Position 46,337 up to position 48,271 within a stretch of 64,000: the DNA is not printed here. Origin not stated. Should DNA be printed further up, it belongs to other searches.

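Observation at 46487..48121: Rosetta-stone fusion of a DUF2064/TIGR04282-type glycosyltransferase-like domain with a radical SAM/SPASM enzyme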

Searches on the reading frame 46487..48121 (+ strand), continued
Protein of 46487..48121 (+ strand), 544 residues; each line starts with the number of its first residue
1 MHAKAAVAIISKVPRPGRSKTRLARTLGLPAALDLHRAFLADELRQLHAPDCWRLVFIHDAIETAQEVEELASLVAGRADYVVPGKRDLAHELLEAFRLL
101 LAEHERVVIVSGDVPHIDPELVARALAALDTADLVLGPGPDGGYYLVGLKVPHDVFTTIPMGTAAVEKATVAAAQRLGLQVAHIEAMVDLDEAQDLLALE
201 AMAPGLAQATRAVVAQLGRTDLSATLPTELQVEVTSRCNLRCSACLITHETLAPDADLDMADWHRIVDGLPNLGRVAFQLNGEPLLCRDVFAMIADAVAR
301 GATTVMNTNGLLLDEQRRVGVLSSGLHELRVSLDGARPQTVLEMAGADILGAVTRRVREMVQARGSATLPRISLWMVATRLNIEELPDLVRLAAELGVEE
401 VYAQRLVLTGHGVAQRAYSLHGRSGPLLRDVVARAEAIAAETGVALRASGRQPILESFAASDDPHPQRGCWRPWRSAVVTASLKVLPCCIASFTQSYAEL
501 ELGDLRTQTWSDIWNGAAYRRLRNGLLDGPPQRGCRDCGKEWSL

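Call 26: fold_search(model_id=the predicted structure, library=pdb)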
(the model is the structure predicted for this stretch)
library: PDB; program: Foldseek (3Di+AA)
matches with E <= 10: 1825; with E <= 0.001: 252
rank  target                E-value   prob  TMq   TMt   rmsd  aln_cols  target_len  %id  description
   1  3cgx                  1.3e-16  1.00  0.34  0.77   2.2       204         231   30  Crystal structure of putative nucleotide-diphospho-sugar transferase (YP_389115.1) from Desulfovibrio desulfuricans G20  (released 2008-03-18)
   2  8hzv_C                5.6e-14  1.00  0.42  0.47   9.4       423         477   17  The crystal structure of a Radical SAM Enzyme DesII (released 2024-07-10)
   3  8hzy_B                7.0e-14  1.00  0.44  0.51   8.8       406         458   18  The crystal structure of a Radical SAM Enzyme DesII (released 2024-07-10)
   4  8hzy_A                1.0e-13  1.00  0.42  0.49   9.2       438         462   17  The crystal structure of a Radical SAM Enzyme DesII (released 2024-07-10)
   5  8hzv_D                1.3e-13  1.00  0.43  0.49   9.7       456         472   17  The crystal structure of a Radical SAM Enzyme DesII (released 2024-07-10)
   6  5v1s_A                1.7e-13  1.00  0.46  0.58  13.0       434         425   14  Crystal structure of Streptococcus suis SuiB bound to S-adenosylmethionine (released 2017-08-30)
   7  8hzv_A                2.2e-13  1.00  0.46  0.52   8.6       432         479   18  The crystal structure of a Radical SAM Enzyme DesII (released 2024-07-10)
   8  5v1t_A                2.5e-13  1.00  0.44  0.54   5.9       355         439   17  Crystal structure of Streptococcus suis SuiB bound to precursor peptide SuiA (released 2017-08-30)
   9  5v1q_B                4.0e-13  1.00  0.46  0.56   6.0       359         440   16  Crystal structure of Streptococcus suis SuiB (released 2017-08-30)
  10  5v1q_A                4.2e-13  1.00  0.45  0.56  11.7       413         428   13  Crystal structure of Streptococcus suis SuiB (released 2017-08-30)
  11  8hzv_B                4.2e-13  1.00  0.43  0.49   9.8       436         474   17  The crystal structure of a Radical SAM Enzyme DesII (released 2024-07-10)
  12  4m7t                  2.3e-12  1.00  0.32  0.67   8.1       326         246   20  Crystal structure of BtrN in complex with AdoMet and 2-DOIA (released 2013-10-02)
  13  5v1s_B                2.9e-12  1.00  0.44  0.54  12.6       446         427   13  Crystal structure of Streptococcus suis SuiB bound to S-adenosylmethionine (released 2017-08-30)
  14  7vob                  3.0e-12  1.00  0.45  0.72   4.6       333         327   18  The crystal structure of a Radical SAM Enzyme BlsE involved in the Biosynthesis of Blasticidin S (released 2022-05-04)
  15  5why_A                3.6e-12  1.00  0.41  0.52  10.0       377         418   18  Structural Insights into Thioether Bond Formation in the Biosynthesis of Sactipeptides (released 2017-07-26)
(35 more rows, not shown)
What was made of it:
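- Closest known: DesII and BlsE. Same: They are top structural neighbours of the C-domain (call 26).
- N-domain structure hits: 3CGX, then CofC, FbiD and 3PG-guanylyltransferase (call 26). Structural neighbours include the sugar-modifying DesII, BtrN and BlsE (call 26).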

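Call 27: search_solved_structures(query=A1, max_evalue=0.01)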
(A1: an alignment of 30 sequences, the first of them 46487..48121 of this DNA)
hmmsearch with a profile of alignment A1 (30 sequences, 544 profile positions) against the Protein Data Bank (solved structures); distinct sequences matched with E-value up to 0.01: 21.
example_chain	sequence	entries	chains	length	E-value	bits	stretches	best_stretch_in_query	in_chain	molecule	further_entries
3cgx_A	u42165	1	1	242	6.1e-30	107.6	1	9-213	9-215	Putative nucleotide-diphospho-sugar transferase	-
4m7t_A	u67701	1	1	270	7.6e-21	77.6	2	218-358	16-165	BtrN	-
4m7s_A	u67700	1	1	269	3.8e-20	75.3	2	228-360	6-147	BtrN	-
6c8v_A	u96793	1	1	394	6.3e-13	51.4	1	226-401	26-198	Coenzyme PQQ synthesis protein E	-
7tol_A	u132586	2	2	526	1.4e-09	40.4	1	231-349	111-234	glycerol dibiphytanyl glycerol tetraether - macrocyclic archaeol synthase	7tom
1tv7_A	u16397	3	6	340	1.5e-09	40.3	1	228-349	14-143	Molybdenum cofactor biosynthesis protein A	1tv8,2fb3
2fb2_A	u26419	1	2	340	2.7e-09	39.5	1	228-349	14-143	Molybdenum cofactor biosynthesis protein A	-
8hzv_A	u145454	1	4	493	2e-08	36.6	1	238-395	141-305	Radical S-Adenosyl-L-methionine Enzyme DesII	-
8hzy_A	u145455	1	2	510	2e-08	36.6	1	238-395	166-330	DesII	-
8wm2_A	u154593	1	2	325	6.2e-08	35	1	232-336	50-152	Fe-S radical SAM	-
7vob_C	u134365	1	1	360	9.7e-08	34.3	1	234-345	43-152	Cytosylglucuronate decarboxylase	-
7voc_C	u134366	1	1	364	9.9e-08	34.3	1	234-345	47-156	Cytosylglucuronate decarboxylase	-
7wzv_A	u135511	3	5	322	2.1e-07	33.2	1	224-332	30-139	4Fe-4S cluster-binding domain-containing protein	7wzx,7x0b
5v1q_A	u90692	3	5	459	6.7e-06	28.3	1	203-488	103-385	Radical SAM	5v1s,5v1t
6efn_A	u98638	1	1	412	1e-05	27.7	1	225-397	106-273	Sporulation killing factor maturation protein SkfB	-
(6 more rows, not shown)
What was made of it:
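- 46487..47131 (+): N-domain (aa 1-215) with a CofC/MobA-like nucleotidyltransferase fold. Motifs: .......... (46526-46555), SGDVPH with D113 (46817-46834), PDGGYY (46904-46921), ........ with D189/D191/D195 (47051-47074). Matches 3CGX at E 6e-30, plus CofC 2I5E, FbiD 6BWH and 7P97 (calls 26, 27).
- BtrN is by far the best solved relative of the C-domain: 7.6e-21 against 6e-13 for the next, PqqE (call 27). BtrN, a small-molecule enzyme, is the clear best solved relative (call 27).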

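Call 28: search_protein_families(library=pfam, proteins=[P0060, P0068, P0069, P0078, P0081, P0085, P0086, P0087, P0092, P0097], max_evalue=0.0001)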
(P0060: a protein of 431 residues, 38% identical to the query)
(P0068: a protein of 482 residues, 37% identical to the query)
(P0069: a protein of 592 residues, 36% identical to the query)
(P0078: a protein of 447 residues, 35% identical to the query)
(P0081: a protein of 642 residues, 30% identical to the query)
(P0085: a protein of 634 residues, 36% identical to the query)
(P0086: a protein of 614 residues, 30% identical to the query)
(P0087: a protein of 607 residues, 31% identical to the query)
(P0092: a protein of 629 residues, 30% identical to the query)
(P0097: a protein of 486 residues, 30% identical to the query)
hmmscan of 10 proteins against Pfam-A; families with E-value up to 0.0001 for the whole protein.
P0060 (431 aa): 3 families
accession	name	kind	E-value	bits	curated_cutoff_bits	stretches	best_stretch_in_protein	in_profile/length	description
PF04055.27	Radical_SAM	-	7.9e-14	52.6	29.5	1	125-281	2-165/166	Radical SAM superfamily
PF13186.11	SPASM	-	8.6e-12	45.6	21.5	1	358-425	1-66/67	Iron-sulfur cluster-binding domain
PF09837.15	DUF2064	-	4.7e-08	33.3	25.8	1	38-84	73-120/120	Uncharacterized protein conserved in bacteria (DUF2064)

P0068 (482 aa): 3 families
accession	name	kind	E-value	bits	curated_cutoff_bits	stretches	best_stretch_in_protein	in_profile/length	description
PF01075.23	Glyco_transf_9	-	2.1e-21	76.8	22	1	1-110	109-219/247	Glycosyltransferase family 9 (heptosyltransferase)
PF04055.27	Radical_SAM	-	1e-17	65.3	29.5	1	164-295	1-137/166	Radical SAM superfamily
PF13186.11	SPASM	-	1.3e-13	51.4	21.5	1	410-475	1-66/67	Iron-sulfur cluster-binding domain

P0069 (592 aa): 3 families
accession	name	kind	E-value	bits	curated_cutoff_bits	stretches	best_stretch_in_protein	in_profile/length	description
PF01075.23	Glyco_transf_9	-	2.7e-23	83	22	1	70-222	61-221/247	Glycosyltransferase family 9 (heptosyltransferase)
PF04055.27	Radical_SAM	-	1.2e-19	71.6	29.5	1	274-402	1-134/166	Radical SAM superfamily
PF13186.11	SPASM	-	6.4e-14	52.4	21.5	1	520-585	1-66/67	Iron-sulfur cluster-binding domain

P0078 (447 aa): 2 families
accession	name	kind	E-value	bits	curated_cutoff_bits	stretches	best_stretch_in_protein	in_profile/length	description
PF09837.15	DUF2064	-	3.3e-36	124.2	25.8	1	285-401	4-120/120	Uncharacterized protein conserved in bacteria (DUF2064)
PF00535.33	Glycos_transf_2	-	1.2e-13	51.8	23.3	1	20-142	1-131/168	Glycosyl transferase family 2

P0081 (642 aa): 4 families
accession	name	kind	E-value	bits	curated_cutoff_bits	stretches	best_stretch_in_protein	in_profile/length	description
PF09837.15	DUF2064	-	7.1e-19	68.2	25.8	1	85-196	1-107/120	Uncharacterized protein conserved in bacteria (DUF2064)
PF04055.27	Radical_SAM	-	9.4e-16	58.9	29.5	1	277-416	3-148/166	Radical SAM superfamily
PF13186.11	SPASM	-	2.8e-08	34.3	21.5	1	502-567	1-67/67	Iron-sulfur cluster-binding domain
PF13353.11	Fer4_12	-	2.6e-05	25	22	1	277-341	11-78/137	4Fe-4S single cluster domain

P0085 (634 aa): 1 family
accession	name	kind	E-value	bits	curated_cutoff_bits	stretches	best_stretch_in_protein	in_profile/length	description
PF09837.15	DUF2064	-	2.3e-32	111.8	25.8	1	465-577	7-120/120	Uncharacterized protein conserved in bacteria (DUF2064)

P0086 (614 aa): 3 families
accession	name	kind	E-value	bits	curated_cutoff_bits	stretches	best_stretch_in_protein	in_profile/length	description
PF09837.15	DUF2064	-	2.3e-21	76.3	25.8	1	61-164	2-108/120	Uncharacterized protein conserved in bacteria (DUF2064)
PF04055.27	Radical_SAM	-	2.8e-17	63.8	29.5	1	246-389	3-149/166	Radical SAM superfamily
PF13186.11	SPASM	-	3.7e-09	37.2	21.5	1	468-533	1-67/67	Iron-sulfur cluster-binding domain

P0087 (607 aa): 3 families
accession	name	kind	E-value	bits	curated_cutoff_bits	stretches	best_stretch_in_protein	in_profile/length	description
PF00535.33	Glycos_transf_2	-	4.1e-21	76.1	23.3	1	7-170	1-164/168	Glycosyl transferase family 2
PF04055.27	Radical_SAM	-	5.8e-21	75.8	29.5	1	308-466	3-166/166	Radical SAM superfamily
PF13641.12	Glyco_tranf_2_3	-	1.6e-13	51.6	27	1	6-212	3-209/230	Glycosyltransferase like family 2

P0092 (629 aa): 3 families
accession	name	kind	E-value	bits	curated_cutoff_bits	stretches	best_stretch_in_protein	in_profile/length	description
PF09837.15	DUF2064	-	2.9e-21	76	25.8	1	89-171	29-107/120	Uncharacterized protein conserved in bacteria (DUF2064)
PF04055.27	Radical_SAM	-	2.7e-18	67.1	29.5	1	252-401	3-155/166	Radical SAM superfamily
PF13186.11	SPASM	-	4e-08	33.8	21.5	1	480-545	1-67/67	Iron-sulfur cluster-binding domain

P0097 (486 aa): 4 families
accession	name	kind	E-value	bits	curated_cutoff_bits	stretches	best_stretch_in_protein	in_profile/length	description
PF00535.33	Glycos_transf_2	-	7.8e-21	75.2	23.3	1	28-137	2-119/168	Glycosyl transferase family 2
PF09837.15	DUF2064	-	3.7e-17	62.7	25.8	1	302-414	9-115/120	Uncharacterized protein conserved in bacteria (DUF2064)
PF12804.13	NTP_transf_3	-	4.3e-09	37.2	27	0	289-404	24-138/160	MobA-like NTP transferase domain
PF13641.12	Glyco_tranf_2_3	-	1.7e-08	35.2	27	1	24-128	1-118/230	Glycosyltransferase like family 2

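Call 29: find_encoding_contigs(protein=P0081, flank=10000, max_places=2)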
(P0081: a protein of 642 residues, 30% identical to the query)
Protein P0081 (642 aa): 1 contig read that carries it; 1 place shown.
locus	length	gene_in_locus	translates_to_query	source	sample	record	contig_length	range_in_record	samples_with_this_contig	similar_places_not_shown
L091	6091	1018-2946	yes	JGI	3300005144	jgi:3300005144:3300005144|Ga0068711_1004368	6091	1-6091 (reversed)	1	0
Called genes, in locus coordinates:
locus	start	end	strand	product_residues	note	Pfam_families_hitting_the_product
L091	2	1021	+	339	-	?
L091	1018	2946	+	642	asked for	PF09837:DUF2064, PF04055:Radical_SAM, PF13353:Fer4_12 (faint), PF13186:SPASM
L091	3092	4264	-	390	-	PF08240:ADH_N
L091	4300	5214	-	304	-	PF12730:ABC2_membrane_4, PF12679:ABC2_membrane_2, PF10920:DUF2705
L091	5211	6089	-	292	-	?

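Call 30: find_encoding_contigs(protein=P0062, flank=10000, max_places=2)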
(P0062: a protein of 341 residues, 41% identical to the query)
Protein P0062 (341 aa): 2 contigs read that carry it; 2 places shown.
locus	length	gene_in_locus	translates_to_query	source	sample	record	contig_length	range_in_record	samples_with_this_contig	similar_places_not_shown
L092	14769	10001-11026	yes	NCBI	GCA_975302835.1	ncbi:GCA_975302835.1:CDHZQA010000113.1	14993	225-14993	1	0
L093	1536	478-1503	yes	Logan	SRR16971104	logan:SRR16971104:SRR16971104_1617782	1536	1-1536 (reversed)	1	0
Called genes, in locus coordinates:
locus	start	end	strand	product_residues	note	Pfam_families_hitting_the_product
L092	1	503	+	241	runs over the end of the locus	?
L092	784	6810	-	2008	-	PF00069:Pkinase, PF07714:PK_Tyr_Ser-Thr, PF13191:AAA_16, PF01590:GAF, PF13185:GAF_2, PF00158:Sigma54_activat, PF14532:Sigma54_activ_2, PF07728:AAA_5, +6 more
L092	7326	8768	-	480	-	PF07992:Pyr_redox_2, PF22366:NDH2_C, PF00027:cNMP_binding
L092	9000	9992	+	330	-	PF04055:Radical_SAM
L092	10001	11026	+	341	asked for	PF04055:Radical_SAM, PF13186:SPASM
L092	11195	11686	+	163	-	PF04173:DoxD, PF07681:DoxX (weak)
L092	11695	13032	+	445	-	PF26314:MptA_B_family, PF09594:GT87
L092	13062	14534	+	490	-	PF13506:Glyco_transf_21, PF00535:Glycos_transf_2, PF13641:Glyco_tranf_2_3, PF13632:Glyco_trans_2_3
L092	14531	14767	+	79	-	?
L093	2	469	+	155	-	?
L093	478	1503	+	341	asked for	PF04055:Radical_SAM, PF13186:SPASM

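Call 31: find_encoding_contigs(protein=P0069, flank=10000, max_places=1)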
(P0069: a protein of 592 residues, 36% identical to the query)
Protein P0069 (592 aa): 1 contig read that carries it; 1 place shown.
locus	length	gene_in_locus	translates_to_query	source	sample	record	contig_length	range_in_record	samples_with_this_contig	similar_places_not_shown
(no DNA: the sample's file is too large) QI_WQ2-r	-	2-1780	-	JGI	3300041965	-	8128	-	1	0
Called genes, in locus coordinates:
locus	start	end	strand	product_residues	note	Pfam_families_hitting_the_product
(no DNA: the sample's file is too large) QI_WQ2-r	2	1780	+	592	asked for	PF01075:Glyco_transf_9, PF04055:Radical_SAM, PF13186:SPASM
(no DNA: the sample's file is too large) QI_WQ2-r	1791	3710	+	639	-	PF20706:GT4-conflict, PF13439:Glyco_transf_4, PF13579:Glyco_trans_4_4, PF00534:Glycos_transf_1, PF13692:Glyco_trans_1_4, PF13580:SIS_2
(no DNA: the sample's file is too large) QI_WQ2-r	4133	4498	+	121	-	PF00106:adh_short, PF13561:adh_short_C2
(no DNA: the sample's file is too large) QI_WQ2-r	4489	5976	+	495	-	PF00294:PfkB, PF01467:CTP_transf_like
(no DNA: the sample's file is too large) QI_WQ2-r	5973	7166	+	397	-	PF01075:Glyco_transf_9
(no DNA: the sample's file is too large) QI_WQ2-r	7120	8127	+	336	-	?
